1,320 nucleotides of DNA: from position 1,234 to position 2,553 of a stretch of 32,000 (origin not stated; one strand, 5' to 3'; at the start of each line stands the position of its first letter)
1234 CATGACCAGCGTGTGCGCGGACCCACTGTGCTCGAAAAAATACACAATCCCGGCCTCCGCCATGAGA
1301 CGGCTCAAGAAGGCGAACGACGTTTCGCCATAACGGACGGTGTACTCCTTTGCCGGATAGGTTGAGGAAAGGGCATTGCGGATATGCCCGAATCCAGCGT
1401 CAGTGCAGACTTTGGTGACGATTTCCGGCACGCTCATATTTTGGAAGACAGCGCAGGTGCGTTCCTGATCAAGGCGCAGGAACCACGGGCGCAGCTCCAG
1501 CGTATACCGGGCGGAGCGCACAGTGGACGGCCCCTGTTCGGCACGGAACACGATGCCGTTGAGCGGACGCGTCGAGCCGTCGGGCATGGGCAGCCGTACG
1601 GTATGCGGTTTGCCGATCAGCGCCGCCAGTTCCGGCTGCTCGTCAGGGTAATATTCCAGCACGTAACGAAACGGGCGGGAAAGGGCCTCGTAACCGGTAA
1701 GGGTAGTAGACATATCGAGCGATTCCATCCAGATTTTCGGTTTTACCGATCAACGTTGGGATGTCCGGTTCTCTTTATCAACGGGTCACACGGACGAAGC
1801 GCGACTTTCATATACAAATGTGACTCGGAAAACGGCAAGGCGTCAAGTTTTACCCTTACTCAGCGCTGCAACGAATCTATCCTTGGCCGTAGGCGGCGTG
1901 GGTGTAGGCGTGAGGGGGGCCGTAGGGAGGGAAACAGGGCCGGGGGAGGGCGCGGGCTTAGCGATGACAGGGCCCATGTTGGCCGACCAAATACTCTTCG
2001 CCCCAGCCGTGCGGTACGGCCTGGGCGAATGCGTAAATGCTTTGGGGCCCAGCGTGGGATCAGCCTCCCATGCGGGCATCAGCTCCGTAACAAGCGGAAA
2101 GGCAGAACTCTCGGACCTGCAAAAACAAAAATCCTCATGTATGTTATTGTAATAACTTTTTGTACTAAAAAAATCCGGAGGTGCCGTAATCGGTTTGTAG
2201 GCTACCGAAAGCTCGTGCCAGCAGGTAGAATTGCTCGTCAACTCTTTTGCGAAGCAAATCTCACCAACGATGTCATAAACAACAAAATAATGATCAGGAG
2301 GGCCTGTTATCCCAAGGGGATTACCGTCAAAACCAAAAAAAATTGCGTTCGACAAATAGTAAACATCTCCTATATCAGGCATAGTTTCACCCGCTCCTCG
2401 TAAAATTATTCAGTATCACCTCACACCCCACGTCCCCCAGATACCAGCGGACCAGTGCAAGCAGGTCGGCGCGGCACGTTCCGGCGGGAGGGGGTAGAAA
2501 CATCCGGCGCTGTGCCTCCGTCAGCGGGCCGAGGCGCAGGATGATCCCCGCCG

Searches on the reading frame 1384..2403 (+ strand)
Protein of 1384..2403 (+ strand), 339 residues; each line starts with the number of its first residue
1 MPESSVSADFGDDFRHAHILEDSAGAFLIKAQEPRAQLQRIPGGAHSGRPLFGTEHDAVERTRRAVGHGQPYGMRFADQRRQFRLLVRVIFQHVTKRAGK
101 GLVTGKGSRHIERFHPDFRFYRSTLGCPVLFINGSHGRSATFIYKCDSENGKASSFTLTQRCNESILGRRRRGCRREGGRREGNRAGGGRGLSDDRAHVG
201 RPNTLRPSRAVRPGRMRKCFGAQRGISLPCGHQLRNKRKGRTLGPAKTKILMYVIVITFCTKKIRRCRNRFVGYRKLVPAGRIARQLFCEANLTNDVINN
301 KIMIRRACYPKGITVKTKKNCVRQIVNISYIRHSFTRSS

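Call 13: find_encoding_contigs(protein=window:1384-2403:+, flank=10000, max_places=4)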
Protein window:1384-2403:+ (339 aa): 1 contig read that carries it; 1 place shown.
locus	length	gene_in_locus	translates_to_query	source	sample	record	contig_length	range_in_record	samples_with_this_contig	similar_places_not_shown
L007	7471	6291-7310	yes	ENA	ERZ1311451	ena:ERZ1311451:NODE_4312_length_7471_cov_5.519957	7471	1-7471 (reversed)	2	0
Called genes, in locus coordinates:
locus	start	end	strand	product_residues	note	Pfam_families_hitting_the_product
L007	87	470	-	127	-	PF01638:HxlR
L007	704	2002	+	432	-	PF02127:Peptidase_M18, PF05343:Peptidase_M42 (weak)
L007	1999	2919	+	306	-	PF00749:tRNA-synt_1c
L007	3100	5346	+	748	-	PF00403:HMA, PF00122:E1-E2_ATPase, PF00702:Hydrolase, PF08282:Hydrolase_3 (faint)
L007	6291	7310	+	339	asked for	-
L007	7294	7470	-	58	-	?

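Call 35: search_protein_families(library=pfam, proteins=[window:1384-2403:+])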
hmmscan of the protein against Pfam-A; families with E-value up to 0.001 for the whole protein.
window:1384-2403:+ (339 aa): 0 families
